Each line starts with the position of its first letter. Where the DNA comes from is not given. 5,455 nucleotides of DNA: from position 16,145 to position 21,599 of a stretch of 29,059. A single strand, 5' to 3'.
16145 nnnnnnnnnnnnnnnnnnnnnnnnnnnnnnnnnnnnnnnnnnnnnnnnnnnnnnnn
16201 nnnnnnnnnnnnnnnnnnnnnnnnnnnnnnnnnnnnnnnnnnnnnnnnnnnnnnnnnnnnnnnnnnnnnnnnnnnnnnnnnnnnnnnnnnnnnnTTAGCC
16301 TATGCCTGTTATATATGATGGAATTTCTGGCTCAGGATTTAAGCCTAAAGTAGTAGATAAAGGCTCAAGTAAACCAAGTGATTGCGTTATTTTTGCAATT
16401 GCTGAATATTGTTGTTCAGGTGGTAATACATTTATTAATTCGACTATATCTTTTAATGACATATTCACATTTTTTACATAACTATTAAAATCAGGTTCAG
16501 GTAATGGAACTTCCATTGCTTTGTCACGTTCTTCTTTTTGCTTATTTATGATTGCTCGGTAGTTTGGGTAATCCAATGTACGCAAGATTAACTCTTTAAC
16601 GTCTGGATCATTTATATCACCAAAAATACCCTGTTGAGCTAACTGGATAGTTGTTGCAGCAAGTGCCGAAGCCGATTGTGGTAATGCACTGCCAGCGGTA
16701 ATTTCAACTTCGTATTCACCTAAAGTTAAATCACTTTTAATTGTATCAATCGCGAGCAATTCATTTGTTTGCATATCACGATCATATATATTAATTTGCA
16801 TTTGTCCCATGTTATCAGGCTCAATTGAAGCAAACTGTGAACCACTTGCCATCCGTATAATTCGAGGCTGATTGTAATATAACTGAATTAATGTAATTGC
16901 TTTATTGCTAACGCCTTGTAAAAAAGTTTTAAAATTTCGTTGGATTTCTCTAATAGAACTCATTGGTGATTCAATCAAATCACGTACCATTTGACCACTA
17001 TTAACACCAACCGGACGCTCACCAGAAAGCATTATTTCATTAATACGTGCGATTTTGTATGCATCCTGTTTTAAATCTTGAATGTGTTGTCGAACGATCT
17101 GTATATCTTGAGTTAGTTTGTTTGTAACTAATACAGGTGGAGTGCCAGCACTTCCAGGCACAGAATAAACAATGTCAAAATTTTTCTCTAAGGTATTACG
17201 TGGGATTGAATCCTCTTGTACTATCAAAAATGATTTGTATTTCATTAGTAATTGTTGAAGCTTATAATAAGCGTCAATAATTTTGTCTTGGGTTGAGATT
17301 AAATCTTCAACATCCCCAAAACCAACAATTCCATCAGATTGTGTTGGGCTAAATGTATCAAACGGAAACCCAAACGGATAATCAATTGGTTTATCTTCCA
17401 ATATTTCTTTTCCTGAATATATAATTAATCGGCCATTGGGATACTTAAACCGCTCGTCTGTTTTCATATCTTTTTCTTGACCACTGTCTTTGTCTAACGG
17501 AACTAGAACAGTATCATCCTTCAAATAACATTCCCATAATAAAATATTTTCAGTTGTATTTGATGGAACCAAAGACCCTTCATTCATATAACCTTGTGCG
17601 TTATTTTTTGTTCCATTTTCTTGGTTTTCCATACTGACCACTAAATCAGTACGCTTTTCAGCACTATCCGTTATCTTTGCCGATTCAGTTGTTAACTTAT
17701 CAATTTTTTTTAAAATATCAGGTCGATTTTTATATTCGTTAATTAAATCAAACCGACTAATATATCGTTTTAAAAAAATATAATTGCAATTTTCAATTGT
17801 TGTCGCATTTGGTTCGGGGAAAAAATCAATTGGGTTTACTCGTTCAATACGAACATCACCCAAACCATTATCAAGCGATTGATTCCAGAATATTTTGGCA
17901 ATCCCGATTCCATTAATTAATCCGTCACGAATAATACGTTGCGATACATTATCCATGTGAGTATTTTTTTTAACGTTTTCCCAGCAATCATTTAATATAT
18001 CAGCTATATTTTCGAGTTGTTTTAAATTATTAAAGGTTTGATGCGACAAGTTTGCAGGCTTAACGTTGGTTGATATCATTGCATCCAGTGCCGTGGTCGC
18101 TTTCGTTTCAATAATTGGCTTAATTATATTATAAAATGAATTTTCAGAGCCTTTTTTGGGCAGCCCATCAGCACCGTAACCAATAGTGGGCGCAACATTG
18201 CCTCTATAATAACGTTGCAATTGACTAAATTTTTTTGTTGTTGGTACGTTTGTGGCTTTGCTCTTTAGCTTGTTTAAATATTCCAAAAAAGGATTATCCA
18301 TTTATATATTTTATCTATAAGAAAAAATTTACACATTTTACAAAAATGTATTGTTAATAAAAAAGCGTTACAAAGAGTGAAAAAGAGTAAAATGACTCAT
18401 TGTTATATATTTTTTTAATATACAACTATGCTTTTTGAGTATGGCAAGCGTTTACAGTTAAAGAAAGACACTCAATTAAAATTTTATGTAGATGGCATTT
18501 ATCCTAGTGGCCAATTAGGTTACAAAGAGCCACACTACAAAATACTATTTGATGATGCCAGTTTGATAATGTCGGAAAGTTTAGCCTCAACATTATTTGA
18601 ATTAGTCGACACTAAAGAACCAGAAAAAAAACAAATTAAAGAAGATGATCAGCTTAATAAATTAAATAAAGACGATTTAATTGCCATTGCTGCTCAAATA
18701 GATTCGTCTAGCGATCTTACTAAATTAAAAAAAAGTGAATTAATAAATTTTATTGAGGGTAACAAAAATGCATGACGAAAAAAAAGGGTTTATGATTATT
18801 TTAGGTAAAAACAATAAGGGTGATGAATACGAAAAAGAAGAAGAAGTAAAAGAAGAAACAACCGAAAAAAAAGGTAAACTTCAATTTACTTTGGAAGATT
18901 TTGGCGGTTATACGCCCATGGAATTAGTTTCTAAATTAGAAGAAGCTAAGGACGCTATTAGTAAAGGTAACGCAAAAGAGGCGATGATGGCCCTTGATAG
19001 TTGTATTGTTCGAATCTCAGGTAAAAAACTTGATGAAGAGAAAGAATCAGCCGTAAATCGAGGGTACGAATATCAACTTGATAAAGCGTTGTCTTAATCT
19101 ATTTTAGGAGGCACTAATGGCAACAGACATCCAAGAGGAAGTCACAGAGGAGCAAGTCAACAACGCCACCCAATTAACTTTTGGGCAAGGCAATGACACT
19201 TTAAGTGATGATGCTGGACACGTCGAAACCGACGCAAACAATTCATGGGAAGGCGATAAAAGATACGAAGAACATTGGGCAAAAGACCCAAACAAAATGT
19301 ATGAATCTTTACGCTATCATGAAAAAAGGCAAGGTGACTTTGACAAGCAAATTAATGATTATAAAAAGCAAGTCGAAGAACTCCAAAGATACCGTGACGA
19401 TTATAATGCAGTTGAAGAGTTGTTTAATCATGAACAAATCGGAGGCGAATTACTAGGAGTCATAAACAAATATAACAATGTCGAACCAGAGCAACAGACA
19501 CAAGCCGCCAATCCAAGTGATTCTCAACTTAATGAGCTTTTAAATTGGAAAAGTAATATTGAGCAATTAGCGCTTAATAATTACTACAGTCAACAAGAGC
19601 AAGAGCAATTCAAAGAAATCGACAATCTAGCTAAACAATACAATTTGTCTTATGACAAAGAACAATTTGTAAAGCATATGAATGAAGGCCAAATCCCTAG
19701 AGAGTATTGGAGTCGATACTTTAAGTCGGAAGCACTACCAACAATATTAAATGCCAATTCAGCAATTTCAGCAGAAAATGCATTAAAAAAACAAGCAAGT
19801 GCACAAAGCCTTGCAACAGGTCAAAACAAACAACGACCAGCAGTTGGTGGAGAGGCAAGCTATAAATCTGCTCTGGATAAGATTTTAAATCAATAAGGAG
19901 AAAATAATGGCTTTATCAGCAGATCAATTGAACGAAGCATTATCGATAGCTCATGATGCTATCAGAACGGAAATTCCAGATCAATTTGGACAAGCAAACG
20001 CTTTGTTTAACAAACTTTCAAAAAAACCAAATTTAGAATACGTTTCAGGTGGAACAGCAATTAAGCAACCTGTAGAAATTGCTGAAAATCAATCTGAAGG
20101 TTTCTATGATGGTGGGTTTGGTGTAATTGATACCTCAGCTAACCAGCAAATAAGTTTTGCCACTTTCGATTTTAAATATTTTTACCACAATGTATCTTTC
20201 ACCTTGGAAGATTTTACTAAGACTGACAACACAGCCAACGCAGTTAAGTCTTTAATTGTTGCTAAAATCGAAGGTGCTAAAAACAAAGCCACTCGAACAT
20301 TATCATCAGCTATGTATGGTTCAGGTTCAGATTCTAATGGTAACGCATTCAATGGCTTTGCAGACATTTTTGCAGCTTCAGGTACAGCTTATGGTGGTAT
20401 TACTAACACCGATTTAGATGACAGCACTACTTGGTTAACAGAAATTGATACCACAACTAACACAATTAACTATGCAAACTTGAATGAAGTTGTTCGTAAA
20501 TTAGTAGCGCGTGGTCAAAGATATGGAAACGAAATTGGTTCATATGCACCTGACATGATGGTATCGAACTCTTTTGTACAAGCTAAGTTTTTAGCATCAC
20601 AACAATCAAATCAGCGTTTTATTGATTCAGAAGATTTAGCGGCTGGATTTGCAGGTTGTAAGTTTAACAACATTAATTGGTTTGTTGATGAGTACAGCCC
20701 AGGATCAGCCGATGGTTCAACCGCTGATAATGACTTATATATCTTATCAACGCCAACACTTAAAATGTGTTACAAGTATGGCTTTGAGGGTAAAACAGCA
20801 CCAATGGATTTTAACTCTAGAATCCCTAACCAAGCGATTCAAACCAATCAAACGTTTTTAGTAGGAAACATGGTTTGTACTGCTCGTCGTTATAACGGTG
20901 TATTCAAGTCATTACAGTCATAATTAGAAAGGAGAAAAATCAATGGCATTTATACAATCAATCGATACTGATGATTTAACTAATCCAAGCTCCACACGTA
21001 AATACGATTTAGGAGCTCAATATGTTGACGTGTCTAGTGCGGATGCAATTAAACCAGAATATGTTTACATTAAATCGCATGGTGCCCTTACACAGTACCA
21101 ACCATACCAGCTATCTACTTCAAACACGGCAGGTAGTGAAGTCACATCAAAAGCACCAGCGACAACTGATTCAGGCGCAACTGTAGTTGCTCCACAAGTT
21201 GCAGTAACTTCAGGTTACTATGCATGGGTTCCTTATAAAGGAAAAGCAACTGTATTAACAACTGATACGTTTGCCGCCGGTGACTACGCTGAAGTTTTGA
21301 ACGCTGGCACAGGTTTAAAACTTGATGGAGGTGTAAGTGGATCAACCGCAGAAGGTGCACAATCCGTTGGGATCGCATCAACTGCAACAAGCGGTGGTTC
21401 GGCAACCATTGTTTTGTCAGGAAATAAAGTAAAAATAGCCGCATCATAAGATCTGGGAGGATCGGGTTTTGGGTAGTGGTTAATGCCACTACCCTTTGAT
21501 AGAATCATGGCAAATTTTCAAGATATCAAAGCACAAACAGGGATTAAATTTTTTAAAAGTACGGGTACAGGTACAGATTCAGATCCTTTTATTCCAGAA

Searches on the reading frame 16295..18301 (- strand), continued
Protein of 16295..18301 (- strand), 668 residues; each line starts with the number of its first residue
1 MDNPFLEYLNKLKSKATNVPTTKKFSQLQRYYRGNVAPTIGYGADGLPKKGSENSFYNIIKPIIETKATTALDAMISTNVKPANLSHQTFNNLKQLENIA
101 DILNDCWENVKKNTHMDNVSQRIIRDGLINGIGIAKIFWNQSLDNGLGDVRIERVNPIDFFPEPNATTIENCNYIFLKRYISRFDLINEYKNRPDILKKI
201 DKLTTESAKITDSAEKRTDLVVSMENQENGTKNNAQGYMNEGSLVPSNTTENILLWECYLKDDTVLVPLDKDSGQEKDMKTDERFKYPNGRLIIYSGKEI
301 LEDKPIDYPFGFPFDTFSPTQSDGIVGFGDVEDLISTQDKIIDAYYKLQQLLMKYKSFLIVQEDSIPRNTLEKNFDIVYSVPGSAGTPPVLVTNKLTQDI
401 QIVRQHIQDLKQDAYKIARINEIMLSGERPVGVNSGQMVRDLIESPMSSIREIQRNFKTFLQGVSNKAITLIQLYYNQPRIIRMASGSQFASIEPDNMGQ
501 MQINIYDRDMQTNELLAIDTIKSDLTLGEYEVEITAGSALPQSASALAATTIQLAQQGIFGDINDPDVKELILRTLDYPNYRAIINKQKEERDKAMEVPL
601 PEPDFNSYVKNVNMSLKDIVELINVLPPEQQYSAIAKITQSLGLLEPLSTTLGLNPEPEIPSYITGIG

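Call 34: find_encoding_contigs(protein=P0069, flank=10000, max_places=1)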
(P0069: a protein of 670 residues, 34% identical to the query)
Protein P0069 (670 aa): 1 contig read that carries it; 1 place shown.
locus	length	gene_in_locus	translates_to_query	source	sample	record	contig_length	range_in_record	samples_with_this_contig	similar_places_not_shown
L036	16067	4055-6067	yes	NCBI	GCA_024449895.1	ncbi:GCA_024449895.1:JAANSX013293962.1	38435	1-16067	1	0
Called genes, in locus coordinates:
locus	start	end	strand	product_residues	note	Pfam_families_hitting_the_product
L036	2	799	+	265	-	?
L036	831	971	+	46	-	-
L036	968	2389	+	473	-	PF03237:Terminase_6N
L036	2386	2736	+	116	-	-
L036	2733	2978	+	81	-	-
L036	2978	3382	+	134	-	-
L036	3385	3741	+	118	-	-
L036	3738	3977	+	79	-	-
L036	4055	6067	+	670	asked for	PF16510:P22_portal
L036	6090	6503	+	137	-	-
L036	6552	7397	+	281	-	-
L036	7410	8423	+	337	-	-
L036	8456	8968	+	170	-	-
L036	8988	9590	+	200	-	-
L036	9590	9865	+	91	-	-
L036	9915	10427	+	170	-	-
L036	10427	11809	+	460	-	PF13385:Laminin_G_3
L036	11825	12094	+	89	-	-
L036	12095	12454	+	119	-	-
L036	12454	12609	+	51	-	-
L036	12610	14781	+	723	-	-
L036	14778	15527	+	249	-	-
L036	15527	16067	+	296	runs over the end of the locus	-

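Call 36: find_related_loci(query=A2, collection=viral_contigs, flank=10000)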
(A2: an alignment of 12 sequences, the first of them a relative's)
Query A2 (668 aa) in viral_contigs; peptide patterns used: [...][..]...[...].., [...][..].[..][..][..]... (x = any residue, [..] = any of these).
286 stretches matched a pattern; 72 encode a relative of the query (tblastn E <= 1e-3); 72 distinct loci.
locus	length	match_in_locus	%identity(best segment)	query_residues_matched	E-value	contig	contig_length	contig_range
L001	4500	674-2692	87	1-668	0e+0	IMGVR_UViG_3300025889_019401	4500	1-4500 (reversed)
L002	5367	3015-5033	87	1-668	0e+0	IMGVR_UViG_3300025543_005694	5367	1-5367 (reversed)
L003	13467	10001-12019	87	1-668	0e+0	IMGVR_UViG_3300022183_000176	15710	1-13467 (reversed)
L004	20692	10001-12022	86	1-668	0e+0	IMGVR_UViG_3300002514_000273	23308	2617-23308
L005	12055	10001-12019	87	1-668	0e+0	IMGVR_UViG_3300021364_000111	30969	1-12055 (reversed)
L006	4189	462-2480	84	1-668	0e+0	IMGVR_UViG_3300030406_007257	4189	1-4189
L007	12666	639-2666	83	1-668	0e+0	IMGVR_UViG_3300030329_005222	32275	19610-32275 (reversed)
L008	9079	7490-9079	88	1-530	0e+0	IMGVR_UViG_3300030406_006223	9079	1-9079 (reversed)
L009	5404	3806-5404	86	1-534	0e+0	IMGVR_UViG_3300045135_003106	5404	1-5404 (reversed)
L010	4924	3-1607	88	140-668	0e+0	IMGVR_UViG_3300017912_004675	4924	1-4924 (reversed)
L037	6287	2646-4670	70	1-668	0e+0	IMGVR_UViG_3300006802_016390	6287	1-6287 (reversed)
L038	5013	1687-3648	71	1-661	0e+0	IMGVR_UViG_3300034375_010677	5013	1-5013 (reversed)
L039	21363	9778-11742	70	1-660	0e+0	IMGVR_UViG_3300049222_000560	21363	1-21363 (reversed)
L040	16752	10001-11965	70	1-660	0e+0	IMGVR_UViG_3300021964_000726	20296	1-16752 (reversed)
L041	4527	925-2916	70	1-668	0e+0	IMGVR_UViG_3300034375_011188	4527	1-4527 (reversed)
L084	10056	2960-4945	38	5-661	6e-139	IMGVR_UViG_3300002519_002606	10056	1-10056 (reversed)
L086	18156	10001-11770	40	5-594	2e-119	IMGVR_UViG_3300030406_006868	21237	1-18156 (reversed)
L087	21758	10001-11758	40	5-590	5e-118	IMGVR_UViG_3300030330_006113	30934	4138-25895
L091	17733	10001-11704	35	1-585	3e-86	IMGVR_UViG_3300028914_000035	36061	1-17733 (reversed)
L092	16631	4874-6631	35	1-601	6e-90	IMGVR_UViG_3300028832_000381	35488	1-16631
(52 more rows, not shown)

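Call 44: find_related_loci(query=A2, collection=genome_contigs, flank=10000)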
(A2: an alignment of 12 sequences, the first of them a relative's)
Query A2 (668 aa) in genome_contigs; peptide patterns used: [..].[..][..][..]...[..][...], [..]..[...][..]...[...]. (x = any residue, [..] = any of these).
134 stretches matched a pattern; 7 encode a relative of the query (tblastn E <= 1e-3); 7 distinct loci.
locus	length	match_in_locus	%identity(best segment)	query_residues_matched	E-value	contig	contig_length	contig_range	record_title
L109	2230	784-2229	99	1-482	0e+0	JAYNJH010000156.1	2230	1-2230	MAG: Candidatus Margulisiibacteriota bacterium isolate 139544_COM_concoct_bins.tsv.130 NODE_55189_length_2230_cov_3.7291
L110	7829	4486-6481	71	1-668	0e+0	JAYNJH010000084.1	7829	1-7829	MAG: Candidatus Margulisiibacteriota bacterium isolate 139544_COM_concoct_bins.tsv.130 NODE_11281_length_7829_cov_4.0384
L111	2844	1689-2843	51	5-399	4e-136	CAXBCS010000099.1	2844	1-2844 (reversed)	MAG TPA_asm: uncultured bacterium isolate ERR2762108_concoct_108 genome assembly, contig: ERZ3421638.39218, whole genome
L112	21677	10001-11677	36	1-580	4e-90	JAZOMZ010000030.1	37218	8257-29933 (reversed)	MAG: Candidatus Enterocola sp. isolate T1900045644_YK20190338.MAGScoT_cleanbin_000001 SGB_8151_k141_753469, whole genome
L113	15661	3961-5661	35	1-580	3e-89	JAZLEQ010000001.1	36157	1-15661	MAG: Alphaproteobacteria bacterium isolate T1900045013_TC20190006.MAGScoT_cleanbin_000005 SGB_4386_k141_2509001, whole g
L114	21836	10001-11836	33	1-637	9e-89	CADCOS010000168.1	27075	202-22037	uncultured bacterium isolate RUG14844 genome assembly, contig: RUG14844_asm_168, whole genome shotgun sequence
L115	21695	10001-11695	34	4-592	3e-83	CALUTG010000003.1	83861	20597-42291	MAG: Candidatus Gastranaerophilales bacterium isolate BRZ_QG__bin31 genome assembly, contig: BRZ_QG__NODE_279_length_838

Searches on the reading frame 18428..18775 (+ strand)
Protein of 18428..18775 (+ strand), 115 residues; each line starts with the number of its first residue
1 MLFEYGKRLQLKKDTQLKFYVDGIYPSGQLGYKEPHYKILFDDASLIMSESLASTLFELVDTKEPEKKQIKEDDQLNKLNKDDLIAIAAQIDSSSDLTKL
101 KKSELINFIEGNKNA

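Call 5: search_protein_families(library=pfam, proteins=[window:18428-18775:+], max_evalue=0.01)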
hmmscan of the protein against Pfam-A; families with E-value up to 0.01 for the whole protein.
window:18428-18775:+ (115 aa): 0 families

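Call 16: search_protein_families(library=phrogs, proteins=[window:18428-18775:+], max_evalue=0.001)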
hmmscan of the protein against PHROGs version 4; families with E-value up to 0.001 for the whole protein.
window:18428-18775:+ (115 aa): 2 families
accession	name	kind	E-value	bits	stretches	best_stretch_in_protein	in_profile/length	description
phrog_3281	-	DNA, RNA and nucleotide metabolism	0.00057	21.2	1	42-112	33-103/107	endonuclease VII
phrog_11379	-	unknown function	0.0008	20.4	0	57-112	6-62/68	-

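Call 42: find_encoding_contigs(protein=window:18428-18775:+, flank=3000, max_places=10)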
Protein window:18428-18775:+ (115 aa): 7 contigs read that carry it; 7 places shown.
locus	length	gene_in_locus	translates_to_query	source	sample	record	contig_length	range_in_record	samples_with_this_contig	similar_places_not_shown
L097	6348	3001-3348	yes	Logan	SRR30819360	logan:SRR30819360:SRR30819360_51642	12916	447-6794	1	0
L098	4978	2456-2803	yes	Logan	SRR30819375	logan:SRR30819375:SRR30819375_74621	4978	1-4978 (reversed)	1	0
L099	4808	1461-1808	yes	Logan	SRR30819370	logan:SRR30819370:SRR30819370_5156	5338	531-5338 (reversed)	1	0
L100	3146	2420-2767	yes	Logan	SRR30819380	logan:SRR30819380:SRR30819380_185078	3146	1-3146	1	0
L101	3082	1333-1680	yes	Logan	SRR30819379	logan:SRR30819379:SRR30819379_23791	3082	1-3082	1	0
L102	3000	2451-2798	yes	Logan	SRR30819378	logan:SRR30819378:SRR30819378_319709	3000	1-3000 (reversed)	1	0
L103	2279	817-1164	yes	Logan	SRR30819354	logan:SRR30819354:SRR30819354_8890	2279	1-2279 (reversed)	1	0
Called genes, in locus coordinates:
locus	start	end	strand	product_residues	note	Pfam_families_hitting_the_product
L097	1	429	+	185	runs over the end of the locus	PF00239:Resolvase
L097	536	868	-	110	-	-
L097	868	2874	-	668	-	PF16510:P22_portal, PF23899:SU10_portal (weak)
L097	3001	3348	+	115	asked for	-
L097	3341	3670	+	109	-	-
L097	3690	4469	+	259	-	-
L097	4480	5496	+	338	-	-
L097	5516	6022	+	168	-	-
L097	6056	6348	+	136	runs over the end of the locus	-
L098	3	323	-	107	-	?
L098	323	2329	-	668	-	PF16510:P22_portal, PF23899:SU10_portal (weak)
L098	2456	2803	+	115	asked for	-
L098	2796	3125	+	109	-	-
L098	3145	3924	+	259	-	-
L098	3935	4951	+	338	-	-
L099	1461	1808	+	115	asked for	-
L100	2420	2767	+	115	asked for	-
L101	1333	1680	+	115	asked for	-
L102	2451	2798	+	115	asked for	-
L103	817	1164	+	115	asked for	-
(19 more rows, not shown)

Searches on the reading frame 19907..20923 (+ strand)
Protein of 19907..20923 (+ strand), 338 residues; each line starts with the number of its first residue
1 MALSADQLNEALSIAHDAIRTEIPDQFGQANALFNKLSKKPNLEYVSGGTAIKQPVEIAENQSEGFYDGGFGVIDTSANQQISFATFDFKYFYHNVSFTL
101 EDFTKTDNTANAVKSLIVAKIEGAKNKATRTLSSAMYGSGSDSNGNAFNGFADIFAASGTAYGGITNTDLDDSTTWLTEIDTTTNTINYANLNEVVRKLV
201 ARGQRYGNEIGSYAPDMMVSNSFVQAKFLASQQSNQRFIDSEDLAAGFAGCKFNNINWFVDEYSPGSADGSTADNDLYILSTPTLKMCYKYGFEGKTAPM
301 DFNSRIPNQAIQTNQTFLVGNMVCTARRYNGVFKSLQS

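Call 5: search_protein_families(library=pfam, proteins=[window:19907-20923:+], max_evalue=0.01)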
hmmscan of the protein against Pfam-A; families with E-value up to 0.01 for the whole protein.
window:19907-20923:+ (338 aa): 0 families

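Call 16: search_protein_families(library=phrogs, proteins=[window:19907-20923:+], max_evalue=0.001)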
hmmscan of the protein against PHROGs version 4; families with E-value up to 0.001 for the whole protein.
window:19907-20923:+ (338 aa): 2 families
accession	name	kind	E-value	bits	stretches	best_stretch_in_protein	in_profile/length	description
phrog_9953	-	head and packaging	1e-28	101.7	1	13-332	14-325/329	major head protein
phrog_14242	-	head and packaging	2.9e-06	27.2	1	214-337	274-389/396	major head protein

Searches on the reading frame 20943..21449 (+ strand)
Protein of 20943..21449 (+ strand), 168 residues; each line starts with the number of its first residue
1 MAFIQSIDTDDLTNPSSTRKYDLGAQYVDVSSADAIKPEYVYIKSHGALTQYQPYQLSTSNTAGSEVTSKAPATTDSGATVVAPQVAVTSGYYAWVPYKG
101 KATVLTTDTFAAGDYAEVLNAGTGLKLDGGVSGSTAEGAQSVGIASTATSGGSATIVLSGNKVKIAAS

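Call 16: search_protein_families(library=phrogs, proteins=[window:20943-21449:+], max_evalue=0.001)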
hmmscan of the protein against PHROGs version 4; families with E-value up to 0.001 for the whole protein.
window:20943-21449:+ (168 aa): 1 family
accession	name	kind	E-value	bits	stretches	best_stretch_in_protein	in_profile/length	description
phrog_29386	-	head and packaging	0.00016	22.6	1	38-162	51-176/191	virion structural protein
